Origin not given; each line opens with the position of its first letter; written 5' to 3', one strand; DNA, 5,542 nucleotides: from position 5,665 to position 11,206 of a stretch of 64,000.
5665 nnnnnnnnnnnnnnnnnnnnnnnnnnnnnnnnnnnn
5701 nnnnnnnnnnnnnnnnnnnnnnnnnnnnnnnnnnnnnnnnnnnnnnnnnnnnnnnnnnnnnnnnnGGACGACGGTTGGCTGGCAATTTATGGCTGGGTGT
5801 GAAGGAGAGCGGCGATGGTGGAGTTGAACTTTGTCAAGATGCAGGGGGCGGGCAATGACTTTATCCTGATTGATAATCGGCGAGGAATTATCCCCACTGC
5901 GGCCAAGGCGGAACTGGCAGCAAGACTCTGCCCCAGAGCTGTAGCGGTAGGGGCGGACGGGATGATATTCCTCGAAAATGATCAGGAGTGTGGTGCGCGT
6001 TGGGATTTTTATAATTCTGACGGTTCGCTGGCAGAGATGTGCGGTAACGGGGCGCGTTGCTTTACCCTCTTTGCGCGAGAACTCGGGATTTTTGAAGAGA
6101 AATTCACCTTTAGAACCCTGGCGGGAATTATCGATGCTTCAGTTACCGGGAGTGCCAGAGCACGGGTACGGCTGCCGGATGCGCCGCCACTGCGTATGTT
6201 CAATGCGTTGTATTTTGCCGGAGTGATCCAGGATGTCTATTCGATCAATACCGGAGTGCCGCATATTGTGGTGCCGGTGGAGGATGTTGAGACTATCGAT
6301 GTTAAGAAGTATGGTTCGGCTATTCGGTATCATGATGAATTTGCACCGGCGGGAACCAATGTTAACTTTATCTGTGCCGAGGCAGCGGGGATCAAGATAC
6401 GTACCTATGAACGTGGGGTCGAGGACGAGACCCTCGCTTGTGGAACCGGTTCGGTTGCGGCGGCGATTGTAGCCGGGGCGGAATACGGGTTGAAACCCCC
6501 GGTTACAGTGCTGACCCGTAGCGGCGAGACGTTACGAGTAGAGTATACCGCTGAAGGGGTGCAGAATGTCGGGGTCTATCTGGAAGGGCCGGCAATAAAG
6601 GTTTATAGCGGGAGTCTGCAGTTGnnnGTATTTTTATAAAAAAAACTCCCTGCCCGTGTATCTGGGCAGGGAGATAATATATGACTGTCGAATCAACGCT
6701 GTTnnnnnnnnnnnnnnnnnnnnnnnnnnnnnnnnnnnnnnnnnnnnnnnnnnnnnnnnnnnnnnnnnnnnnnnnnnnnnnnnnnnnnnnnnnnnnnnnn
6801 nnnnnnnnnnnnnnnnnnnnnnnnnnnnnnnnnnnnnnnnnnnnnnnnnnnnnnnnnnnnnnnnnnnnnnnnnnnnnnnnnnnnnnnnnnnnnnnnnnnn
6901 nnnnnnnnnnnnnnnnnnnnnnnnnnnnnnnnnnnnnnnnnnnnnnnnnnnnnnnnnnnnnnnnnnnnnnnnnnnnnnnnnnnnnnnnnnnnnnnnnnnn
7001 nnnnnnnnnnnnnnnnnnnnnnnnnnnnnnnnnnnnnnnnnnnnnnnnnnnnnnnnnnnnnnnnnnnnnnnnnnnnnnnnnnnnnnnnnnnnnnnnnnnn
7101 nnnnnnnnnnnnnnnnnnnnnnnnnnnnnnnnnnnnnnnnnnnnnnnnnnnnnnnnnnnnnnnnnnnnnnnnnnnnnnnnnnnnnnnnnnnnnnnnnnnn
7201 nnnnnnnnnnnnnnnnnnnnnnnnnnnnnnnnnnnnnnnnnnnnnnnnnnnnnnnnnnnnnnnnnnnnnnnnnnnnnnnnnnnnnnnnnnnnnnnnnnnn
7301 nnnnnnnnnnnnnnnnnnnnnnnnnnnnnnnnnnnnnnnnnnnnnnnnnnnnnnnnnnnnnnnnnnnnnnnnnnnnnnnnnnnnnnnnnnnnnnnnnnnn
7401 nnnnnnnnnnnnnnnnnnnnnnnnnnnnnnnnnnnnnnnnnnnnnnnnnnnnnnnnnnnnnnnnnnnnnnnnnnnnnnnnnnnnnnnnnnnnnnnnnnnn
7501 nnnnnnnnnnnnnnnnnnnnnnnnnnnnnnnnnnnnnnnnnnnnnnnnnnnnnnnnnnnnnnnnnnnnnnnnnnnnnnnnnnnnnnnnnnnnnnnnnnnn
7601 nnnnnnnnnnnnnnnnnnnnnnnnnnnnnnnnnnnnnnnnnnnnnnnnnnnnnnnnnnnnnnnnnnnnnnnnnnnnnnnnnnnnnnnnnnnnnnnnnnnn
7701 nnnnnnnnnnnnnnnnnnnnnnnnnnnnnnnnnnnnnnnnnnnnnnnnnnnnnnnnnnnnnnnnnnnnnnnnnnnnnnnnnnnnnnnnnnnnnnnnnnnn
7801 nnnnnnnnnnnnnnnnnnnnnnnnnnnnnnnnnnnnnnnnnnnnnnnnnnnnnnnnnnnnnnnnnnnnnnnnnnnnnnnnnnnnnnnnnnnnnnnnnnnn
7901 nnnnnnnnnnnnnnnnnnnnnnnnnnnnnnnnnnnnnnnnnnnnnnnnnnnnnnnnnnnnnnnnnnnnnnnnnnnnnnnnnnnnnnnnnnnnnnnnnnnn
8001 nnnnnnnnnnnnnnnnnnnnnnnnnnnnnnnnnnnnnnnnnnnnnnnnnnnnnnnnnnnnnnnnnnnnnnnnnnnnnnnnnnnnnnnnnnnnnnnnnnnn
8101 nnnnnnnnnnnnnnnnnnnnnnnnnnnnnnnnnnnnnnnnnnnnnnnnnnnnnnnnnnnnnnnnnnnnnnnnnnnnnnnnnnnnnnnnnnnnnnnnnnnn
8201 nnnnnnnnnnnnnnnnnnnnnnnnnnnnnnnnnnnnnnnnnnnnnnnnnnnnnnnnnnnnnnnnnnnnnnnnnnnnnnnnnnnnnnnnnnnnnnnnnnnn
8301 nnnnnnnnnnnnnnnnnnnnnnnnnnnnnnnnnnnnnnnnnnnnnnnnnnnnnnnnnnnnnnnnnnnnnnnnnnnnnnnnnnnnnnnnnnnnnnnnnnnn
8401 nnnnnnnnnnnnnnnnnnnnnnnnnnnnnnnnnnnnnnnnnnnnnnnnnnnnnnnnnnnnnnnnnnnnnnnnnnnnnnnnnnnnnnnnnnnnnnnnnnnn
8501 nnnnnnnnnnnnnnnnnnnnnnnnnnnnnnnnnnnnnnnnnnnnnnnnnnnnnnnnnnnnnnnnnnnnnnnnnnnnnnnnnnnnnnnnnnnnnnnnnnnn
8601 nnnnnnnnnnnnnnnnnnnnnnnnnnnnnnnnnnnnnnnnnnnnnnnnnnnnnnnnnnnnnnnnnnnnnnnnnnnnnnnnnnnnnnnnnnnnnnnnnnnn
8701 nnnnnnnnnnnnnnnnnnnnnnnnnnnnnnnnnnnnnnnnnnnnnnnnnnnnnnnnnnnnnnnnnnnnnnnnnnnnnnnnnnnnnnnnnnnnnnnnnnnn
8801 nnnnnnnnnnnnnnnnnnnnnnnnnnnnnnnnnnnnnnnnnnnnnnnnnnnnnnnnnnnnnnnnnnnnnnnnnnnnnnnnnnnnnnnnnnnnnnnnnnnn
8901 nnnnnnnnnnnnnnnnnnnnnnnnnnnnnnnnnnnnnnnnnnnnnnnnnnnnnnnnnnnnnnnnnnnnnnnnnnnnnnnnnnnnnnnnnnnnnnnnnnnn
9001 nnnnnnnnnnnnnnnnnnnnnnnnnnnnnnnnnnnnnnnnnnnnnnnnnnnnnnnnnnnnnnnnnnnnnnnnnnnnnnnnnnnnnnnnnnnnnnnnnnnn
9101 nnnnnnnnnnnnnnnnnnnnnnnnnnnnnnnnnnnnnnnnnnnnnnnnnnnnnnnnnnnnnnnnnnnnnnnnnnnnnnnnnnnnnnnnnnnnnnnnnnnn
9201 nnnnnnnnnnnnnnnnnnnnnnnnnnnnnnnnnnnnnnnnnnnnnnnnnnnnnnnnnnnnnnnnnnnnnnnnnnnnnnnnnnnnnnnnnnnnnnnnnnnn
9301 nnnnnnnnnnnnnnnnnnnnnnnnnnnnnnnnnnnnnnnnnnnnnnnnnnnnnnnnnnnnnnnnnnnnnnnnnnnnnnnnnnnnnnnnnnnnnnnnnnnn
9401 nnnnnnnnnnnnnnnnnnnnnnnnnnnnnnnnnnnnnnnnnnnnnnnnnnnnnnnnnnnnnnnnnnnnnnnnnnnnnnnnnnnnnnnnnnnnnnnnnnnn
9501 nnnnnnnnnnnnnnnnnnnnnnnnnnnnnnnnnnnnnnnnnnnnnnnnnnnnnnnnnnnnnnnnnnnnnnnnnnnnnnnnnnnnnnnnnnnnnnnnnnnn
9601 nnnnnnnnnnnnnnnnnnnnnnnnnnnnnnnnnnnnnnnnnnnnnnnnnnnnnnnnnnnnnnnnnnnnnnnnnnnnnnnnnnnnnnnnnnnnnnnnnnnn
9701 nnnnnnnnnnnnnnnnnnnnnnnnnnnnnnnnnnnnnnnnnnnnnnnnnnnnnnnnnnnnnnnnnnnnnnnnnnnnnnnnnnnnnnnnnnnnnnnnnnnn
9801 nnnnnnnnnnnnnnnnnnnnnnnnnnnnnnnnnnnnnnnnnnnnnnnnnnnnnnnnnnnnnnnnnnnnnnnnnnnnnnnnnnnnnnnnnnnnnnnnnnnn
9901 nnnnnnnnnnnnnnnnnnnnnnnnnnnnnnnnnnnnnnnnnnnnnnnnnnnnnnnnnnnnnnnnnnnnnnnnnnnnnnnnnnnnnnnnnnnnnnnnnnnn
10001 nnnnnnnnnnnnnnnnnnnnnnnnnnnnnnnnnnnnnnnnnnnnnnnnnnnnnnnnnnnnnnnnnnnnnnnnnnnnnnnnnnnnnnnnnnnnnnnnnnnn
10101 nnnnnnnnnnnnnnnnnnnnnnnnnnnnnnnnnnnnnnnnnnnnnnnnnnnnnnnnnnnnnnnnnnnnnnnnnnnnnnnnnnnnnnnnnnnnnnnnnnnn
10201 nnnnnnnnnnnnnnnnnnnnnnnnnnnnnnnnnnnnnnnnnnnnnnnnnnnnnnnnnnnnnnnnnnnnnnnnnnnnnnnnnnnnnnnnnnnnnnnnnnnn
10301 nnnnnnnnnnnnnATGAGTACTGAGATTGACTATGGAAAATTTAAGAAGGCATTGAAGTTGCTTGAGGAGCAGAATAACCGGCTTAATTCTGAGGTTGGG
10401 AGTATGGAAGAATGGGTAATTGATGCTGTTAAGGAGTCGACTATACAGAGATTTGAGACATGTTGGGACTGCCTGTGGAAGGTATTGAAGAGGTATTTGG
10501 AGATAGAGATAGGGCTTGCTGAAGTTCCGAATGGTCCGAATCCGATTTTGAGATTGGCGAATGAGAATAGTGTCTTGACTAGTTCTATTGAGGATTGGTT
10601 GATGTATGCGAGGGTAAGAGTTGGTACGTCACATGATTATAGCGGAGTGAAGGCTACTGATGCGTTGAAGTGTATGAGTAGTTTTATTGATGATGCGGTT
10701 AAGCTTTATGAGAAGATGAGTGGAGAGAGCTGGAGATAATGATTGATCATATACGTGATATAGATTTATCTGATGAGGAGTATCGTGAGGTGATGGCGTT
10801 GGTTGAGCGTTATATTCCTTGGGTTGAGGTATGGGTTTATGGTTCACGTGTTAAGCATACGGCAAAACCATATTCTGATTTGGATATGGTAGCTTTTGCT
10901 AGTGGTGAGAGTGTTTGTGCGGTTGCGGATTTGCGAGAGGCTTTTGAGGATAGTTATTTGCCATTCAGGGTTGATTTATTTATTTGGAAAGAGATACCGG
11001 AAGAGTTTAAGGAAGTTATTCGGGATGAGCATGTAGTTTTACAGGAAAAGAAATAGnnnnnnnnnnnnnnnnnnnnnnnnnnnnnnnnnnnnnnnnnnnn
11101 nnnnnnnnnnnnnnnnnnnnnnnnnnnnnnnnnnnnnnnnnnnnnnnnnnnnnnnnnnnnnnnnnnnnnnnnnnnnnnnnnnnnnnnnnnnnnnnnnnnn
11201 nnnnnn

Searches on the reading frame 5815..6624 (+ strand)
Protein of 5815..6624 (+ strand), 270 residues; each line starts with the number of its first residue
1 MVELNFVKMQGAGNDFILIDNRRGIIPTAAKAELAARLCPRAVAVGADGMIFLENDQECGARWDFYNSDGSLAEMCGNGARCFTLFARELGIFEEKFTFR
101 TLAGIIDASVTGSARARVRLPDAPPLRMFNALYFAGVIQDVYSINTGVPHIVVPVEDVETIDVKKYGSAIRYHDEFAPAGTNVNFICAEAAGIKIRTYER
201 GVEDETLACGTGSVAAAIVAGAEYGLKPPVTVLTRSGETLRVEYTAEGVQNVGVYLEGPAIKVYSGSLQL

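Call 39: list_cluster_members(proteins=[P0001, P0004, P0007, P0008, P0129, P0130, window:5815-6624:+, window:8831-10294:+, window:15298-18639:+])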
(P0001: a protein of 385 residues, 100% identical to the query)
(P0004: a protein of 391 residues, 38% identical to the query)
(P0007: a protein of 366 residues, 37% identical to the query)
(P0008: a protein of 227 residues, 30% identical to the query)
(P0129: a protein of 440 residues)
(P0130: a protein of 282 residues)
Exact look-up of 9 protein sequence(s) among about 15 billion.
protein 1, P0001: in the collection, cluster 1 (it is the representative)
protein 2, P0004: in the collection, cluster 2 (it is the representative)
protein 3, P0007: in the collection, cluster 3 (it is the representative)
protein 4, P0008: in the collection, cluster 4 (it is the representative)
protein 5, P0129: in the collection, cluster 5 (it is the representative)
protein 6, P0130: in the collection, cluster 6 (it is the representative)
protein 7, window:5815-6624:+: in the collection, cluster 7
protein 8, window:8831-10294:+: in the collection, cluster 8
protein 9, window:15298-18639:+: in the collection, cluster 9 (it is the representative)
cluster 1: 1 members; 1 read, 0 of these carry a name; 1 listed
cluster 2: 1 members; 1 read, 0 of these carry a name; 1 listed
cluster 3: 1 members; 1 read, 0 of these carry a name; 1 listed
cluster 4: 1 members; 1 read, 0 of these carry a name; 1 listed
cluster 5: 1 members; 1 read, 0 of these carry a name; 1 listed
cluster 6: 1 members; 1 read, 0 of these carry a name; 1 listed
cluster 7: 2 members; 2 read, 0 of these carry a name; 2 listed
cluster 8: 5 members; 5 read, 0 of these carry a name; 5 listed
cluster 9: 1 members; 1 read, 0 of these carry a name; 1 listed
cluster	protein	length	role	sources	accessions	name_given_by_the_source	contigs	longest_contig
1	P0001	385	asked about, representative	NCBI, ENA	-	-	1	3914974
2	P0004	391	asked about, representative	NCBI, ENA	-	-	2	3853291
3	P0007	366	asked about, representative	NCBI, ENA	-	-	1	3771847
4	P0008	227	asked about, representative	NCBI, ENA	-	-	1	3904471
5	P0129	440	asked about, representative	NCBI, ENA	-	-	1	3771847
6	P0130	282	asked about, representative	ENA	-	-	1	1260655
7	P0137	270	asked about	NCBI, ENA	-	-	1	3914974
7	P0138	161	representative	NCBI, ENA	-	-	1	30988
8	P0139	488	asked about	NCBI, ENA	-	-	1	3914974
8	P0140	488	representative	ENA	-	-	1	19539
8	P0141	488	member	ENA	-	-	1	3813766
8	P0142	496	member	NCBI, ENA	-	-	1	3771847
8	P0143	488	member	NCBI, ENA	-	-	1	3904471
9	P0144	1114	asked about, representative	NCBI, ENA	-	-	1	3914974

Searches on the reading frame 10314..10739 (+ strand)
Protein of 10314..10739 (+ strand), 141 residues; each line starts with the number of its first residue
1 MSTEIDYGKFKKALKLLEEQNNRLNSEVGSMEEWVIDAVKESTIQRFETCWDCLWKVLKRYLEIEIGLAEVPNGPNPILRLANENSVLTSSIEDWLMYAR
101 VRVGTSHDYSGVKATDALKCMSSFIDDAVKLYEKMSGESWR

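Call 3: search_protein_families(library=pfam, proteins=[window:10314-10739:+], max_evalue=0.1)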
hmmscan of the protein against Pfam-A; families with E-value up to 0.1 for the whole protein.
window:10314-10739:+ (141 aa): 1 family
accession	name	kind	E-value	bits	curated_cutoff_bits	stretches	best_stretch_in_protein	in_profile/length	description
PF08780.16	NTase_sub_bind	-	9.9e-18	64.8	31.8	1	6-136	2-125/126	Nucleotidyltransferase substrate binding protein like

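Call 4: search_protein_families(library=padloc, proteins=[window:10314-10739:+], max_evalue=0.1)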
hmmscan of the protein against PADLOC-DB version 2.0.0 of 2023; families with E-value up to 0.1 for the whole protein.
window:10314-10739:+ (141 aa): 1 family
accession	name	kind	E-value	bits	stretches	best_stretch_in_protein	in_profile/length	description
PDLC00327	PtuB1|PtuB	-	0.037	11.2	1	9-54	18-63/391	Unknown function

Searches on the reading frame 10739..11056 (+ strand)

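Call 3: search_protein_families(library=pfam, proteins=[window:10739-11056:+], max_evalue=0.1)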
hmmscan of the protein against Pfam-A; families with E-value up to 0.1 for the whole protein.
window:10739-11056:+ (105 aa): 3 families
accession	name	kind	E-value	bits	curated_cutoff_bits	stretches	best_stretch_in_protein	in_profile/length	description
PF18765.7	Polbeta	-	3.1e-08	34.1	26.9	1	30-104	15-90/93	Polymerase beta, Nucleotidyltransferase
PF01909.29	NTP_transf_2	-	6.2e-06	27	21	1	28-99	14-91/93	Nucleotidyltransferase domain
PF22600.2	MTPAP-like_central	-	0.00043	20.8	27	1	14-58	25-69/139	Poly(A) RNA polymerase, mitochondrial-like, central palm domain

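Call 4: search_protein_families(library=padloc, proteins=[window:10739-11056:+], max_evalue=0.1)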
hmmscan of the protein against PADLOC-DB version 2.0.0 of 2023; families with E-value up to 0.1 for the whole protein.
window:10739-11056:+ (105 aa): 9 families
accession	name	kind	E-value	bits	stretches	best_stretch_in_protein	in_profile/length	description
PDLC03138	Specificity_I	-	2e-21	74.5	1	8-104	2-99/485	Type I specificity subunit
PDLC04904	PDC-S09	-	6e-09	34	1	14-102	12-99/104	-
PDLC04902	PDC-S09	-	2.8e-07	28.8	1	16-100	10-94/97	-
PDLC04906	PDC-S09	-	2.4e-06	25.8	1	30-98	26-95/98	-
PDLC04907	PDC-S09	-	9.4e-06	23.7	1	14-60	13-59/114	-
PDLC00873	E2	-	0.0032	15.5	1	13-34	65-86/110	E2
PDLC04903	PDC-S09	-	0.025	12.9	1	30-55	28-53/108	-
PDLC00866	E2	-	0.031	12.3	1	12-34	37-59/82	E2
PDLC04368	PDC-M05A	-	0.045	11.6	1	31-63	110-142/201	-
